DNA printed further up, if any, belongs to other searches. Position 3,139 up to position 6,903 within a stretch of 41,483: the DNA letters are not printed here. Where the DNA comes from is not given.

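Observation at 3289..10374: Operon of two giant, essentially proline-free coiled-coil proteins (1154 + 1202 aa)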

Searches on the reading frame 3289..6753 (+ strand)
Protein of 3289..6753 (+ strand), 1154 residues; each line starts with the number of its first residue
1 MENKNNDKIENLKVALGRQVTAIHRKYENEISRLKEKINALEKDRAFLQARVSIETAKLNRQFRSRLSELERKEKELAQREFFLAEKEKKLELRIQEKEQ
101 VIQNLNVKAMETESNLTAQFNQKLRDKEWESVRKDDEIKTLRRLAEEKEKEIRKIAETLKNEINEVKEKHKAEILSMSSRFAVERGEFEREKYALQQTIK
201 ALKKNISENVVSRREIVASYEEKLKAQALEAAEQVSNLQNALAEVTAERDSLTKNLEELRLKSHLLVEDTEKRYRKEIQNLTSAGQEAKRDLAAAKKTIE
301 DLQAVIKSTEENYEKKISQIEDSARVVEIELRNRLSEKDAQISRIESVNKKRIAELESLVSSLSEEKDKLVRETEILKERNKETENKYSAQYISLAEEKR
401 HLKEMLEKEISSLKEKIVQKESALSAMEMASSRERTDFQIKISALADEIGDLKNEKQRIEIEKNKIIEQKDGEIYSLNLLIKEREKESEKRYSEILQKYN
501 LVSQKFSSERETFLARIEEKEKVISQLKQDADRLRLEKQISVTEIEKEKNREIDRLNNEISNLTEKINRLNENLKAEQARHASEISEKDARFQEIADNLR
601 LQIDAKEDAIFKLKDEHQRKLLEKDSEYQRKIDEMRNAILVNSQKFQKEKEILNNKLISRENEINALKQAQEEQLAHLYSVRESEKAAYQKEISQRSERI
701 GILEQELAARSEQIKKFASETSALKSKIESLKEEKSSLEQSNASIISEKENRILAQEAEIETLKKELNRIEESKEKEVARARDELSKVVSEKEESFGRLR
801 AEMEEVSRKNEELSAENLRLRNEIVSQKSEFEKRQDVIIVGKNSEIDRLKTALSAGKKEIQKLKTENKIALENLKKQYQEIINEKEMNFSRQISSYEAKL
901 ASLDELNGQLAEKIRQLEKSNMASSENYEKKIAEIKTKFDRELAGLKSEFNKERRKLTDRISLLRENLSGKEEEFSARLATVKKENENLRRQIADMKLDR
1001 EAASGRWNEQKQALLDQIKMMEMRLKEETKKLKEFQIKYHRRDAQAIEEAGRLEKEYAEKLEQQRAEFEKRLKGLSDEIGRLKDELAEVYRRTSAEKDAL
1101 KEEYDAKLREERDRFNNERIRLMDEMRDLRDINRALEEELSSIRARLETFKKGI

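Call 7: search_protein_families(library=pfam, proteins=[window:3289-6753:+], max_evalue=1)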
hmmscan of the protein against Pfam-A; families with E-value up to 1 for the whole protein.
window:3289-6753:+ (1154 aa): 3 families
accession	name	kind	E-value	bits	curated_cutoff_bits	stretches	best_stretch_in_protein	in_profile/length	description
PF14417.12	MEDS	-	0.0035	17.6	29.8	1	829-905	23-96/161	MEDS: MEthanogen/methylotroph, DcmR Sensory domain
PF07926.17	TPR_MLP1_2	-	0.0097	16.4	36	2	272-386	4-117/129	TPR/MLP1/MLP2-like protein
PF20667.3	Sec10_N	-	0.014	15.9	27.4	1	893-941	5-53/118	Exocyst complex component Sec10, N-terminal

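Call 11: find_homologous_proteins(query=window:3289-6753:+, max_evalue=0.00001)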
Query window:3289-6753:+ (1154 aa): 7 proteins with E <= 0.00001 among 8000 candidates.
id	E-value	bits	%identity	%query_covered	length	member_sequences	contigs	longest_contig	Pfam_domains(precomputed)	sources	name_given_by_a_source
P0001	7.1e-229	781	42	100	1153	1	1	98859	-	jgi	-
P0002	7.4e-219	748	41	100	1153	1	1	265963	-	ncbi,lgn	ncbi:MAG: hypothetical protein ABIJ15_04640 [bacterium]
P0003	3.5e-217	742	41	99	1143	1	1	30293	-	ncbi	ncbi:MAG: hypothetical protein ABIH68_08545, partial [bacterium]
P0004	8.6e-171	589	36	100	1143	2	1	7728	-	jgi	-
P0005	1.2e-167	578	37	100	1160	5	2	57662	-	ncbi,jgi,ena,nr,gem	ncbi:MAG: hypothetical protein CVU78_04160 [Elusimicrobia bacterium HGW-Elusimicrobia-2]|nr:MAG: hyp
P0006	1.6e-167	578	37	99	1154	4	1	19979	-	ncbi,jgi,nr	ncbi:hypothetical protein KJ633_03865 [bacterium]|nr:hypothetical protein [bacterium]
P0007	1.5e-160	555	35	100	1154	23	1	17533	-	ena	-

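Call 14: find_encoding_contigs(protein=P0001, flank=10000, max_places=3)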
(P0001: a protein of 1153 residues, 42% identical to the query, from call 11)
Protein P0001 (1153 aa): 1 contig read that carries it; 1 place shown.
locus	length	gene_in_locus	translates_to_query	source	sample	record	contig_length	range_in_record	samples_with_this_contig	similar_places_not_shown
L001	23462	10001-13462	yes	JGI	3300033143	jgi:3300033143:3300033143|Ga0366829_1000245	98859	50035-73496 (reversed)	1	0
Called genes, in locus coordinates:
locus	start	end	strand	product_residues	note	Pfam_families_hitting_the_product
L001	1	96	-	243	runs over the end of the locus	PF00483:NTP_transferase, PF02348:CTP_transf_3 (weak), PF12804:NTP_transf_3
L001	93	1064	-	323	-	PF00814:TsaD, PF22521:HypF_C_2 (weak)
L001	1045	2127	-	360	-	PF04748:Polysacc_deac_2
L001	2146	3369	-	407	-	PF22694:CtpB_N-like, PF00595:PDZ, PF13180:PDZ_2, PF17820:PDZ_6, PF03572:Peptidase_S41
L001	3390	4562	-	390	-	PF01551:Peptidase_M23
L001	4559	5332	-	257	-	PF18075:FtsX_ECD (weak)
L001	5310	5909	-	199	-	PF00005:ABC_tran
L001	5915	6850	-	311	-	PF04230:PS_pyruv_trans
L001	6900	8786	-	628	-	PF18949:DUF5693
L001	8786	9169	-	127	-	PF00383:dCMP_cyt_deam_1, PF08211:dCMP_cyt_deam_2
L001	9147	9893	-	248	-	PF01048:PNP_UDP_1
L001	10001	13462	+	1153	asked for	-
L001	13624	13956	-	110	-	PF13744:HTH_37, PF01381:HTH_3, PF12844:HTH_19 (weak), PF13413:HTH_25 (faint)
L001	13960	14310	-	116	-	PF05973:Gp49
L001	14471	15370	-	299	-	-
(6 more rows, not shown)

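Call 15: find_encoding_contigs(protein=P0002, flank=10000, max_places=3)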
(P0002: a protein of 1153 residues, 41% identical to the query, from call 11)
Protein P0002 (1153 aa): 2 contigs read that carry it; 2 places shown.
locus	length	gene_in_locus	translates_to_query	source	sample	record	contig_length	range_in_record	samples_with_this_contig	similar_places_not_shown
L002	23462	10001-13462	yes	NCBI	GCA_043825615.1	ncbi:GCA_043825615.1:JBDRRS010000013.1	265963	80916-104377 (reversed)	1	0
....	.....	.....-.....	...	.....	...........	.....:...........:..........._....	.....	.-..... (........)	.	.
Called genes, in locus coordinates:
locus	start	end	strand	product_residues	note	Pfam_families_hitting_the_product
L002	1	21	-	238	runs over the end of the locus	PF00483:NTP_transferase, PF12804:NTP_transf_3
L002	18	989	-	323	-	PF00814:TsaD, PF22521:HypF_C_2 (weak)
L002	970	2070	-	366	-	PF04748:Polysacc_deac_2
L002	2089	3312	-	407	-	PF22694:CtpB_N-like, PF00595:PDZ, PF13180:PDZ_2, PF17820:PDZ_6, PF03572:Peptidase_S41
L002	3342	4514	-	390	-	PF01551:Peptidase_M23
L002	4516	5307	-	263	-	PF18075:FtsX_ECD (faint)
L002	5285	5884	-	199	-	PF00005:ABC_tran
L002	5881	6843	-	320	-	PF04230:PS_pyruv_trans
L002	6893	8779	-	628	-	PF18949:DUF5693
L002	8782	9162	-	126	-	PF00383:dCMP_cyt_deam_1, PF08211:dCMP_cyt_deam_2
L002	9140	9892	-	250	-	PF01048:PNP_UDP_1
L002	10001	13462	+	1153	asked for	-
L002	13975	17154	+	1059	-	PF03382:DUF285, PF18962:Por_Secre_tail (weak)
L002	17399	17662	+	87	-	PF01402:RHH_1 (weak)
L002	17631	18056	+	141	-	PF01850:PIN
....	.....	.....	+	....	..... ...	-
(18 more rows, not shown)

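Call 17: search_solved_structures(query=window:3289-6753:+, max_evalue=0.01)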
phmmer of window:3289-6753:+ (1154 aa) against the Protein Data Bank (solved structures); distinct sequences matched with E-value up to 0.01: 0.

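Call 34: find_encoding_contigs(protein=P0005, flank=10000, max_places=2)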
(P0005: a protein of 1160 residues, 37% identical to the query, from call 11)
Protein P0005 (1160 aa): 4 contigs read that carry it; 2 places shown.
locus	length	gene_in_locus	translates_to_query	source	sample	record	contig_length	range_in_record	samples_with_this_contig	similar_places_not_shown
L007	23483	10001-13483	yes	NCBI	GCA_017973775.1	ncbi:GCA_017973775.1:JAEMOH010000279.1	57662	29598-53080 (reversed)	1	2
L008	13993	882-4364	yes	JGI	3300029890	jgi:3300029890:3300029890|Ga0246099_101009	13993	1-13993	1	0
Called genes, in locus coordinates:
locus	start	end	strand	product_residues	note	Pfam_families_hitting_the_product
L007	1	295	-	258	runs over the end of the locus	PF00483:NTP_transferase, PF01128:IspD (faint), PF12804:NTP_transf_3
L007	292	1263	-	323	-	PF00814:TsaD, PF22521:HypF_C_2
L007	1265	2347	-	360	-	PF04748:Polysacc_deac_2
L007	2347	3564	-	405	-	PF22694:CtpB_N-like, PF00595:PDZ, PF13180:PDZ_2, PF17820:PDZ_6, PF03572:Peptidase_S41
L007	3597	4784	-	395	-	PF01551:Peptidase_M23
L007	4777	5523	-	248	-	-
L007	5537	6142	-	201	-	PF00005:ABC_tran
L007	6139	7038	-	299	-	PF04230:PS_pyruv_trans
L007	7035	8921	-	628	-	PF18949:DUF5693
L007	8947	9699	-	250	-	PF01048:PNP_UDP_1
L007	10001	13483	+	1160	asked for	-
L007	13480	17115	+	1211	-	-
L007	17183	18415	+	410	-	PF13173:AAA_14, PF13635:DUF4143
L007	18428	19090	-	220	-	PF08334:T2SSG (weak)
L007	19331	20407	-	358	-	PF20903:SPL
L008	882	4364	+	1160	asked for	-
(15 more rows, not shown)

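Call 39: predict_structure(alignment_id=A2)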
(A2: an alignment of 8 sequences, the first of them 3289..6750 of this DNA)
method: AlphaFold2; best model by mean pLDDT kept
length: 1154 residues; sequences in the alignment: 8
mean_pLDDT: 58.5   pTM: 0.25
mean pLDDT of the five models: 58.5, 58.5, 58.0, 53.2, 52.5
residues with pLDDT >= 90: 0; 70-90: 77; 50-70: 885; < 50: 192
segments of 3 or more residues with pLDDT < 50: 4-6, 50-71, 144-148, 228-253, 255-267, 430-448, 709-713, 716-728, 730-740, 834-841, 843-845, 851-856, 894-896, 898-902, 919-921, 923-925, 1071-1073
pLDDT, mean of each block of 10 residues (from residue 1): 51 62 65 65 53 44 47 52 58 65 65 63 65 63 51 53 60 59 61 65 66 61 52 45 43 45 48 56 57 63 65 63 63 69 67 66 66 64 62 63 68 65 55 43 43 58 62 63 64 62 59 59 62 57 57 63 61 59 54 57 57 58 65 66 70 72 70 64 54 53 54 48 47 47 54 60 59 59 56 54 63 63 55 48 48 48 51 55 53 49 49 50 49 55 60 67 70 70 72 66 58 59 60 58 56 56 53 50 50 54 63 69 71 74 71 54
secondary structure, 60 per line:
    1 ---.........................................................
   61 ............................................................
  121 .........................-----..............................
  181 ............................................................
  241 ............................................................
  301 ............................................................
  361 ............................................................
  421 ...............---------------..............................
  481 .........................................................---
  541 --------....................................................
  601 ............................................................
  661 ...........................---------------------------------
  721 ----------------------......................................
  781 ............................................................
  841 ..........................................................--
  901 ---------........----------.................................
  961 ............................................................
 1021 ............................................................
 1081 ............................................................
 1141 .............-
elements in order (helices of 4 or more, strands of 3 or more residues): H4-145 H151-435 H451-537 H549-687 H743-898 H910-917 H928-1153

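Call 46: search_protein_representatives(alignment_id=A2)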
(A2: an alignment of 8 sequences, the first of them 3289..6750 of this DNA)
Query: 8 sequences, 1153 profile positions. Proteins with E-value up to 0.001 (for the whole library): 32; up to 1e-10: 7; up to 1e-30: 4. The best 32 are listed.
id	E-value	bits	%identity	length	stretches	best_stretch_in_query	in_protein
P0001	0.0e+00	1808.1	-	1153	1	1-1153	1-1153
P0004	0.0e+00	1762.3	-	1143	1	1-1153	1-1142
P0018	2.1e-228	777.5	-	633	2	4-505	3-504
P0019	9.8e-41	155.9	-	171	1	990-1153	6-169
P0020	6.4e-16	73.7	-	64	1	1099-1152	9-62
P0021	7.1e-16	73.6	-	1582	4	671-863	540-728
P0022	3.4e-11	58.1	-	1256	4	751-1054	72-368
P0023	5.2e-08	47.5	-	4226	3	698-991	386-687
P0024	9.8e-07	43.3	-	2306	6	667-967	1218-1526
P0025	2.8e-06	41.8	-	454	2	894-1140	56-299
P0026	3.0e-06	41.7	-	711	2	902-1110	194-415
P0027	3.3e-06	41.6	-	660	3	939-1115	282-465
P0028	3.7e-06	41.4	-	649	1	685-995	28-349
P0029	9.1e-06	40.1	-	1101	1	906-1142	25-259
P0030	1.7e-05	39.3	-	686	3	713-1016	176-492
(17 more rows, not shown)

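Call 58: search_protein_families(library=ncbifam, proteins=[window:3289-6753:+], max_evalue=0.1)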
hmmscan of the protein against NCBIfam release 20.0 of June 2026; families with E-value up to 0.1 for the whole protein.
window:3289-6753:+ (1154 aa): 4 families
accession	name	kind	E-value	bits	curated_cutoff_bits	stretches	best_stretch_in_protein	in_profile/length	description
TIGR02168.1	SMC_prok_B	equivalog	2.9e-12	45.2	567.35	3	843-1152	699-1009/1181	chromosome segregation protein SMC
TIGR02169.1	SMC_prok_A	equivalog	2.9e-09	35.2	729.4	3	21-387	667-1016/1165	chromosome segregation protein SMC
TIGR04523.1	Mplasa_alph_rch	subfamily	4.1e-08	31.6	270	1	516-833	282-607/745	helix-rich protein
NF045487.1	ASRP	equivalog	4.4e-06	25.6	300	2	775-961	312-491/593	archaea-specific SMC-related protein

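Call 59: search_protein_families(library=padloc, proteins=[window:3289-6753:+], max_evalue=0.1)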
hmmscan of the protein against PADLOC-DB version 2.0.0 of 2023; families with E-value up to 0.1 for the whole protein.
window:3289-6753:+ (1154 aa): 2 families
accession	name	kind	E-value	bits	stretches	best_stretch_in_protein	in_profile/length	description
PDLC03865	LmuB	-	9.8e-07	25.3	3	647-963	543-845/1007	-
PDLC00582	JetC3|JetC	-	0.074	8.8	1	576-936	743-1084/1472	DUF3584 domain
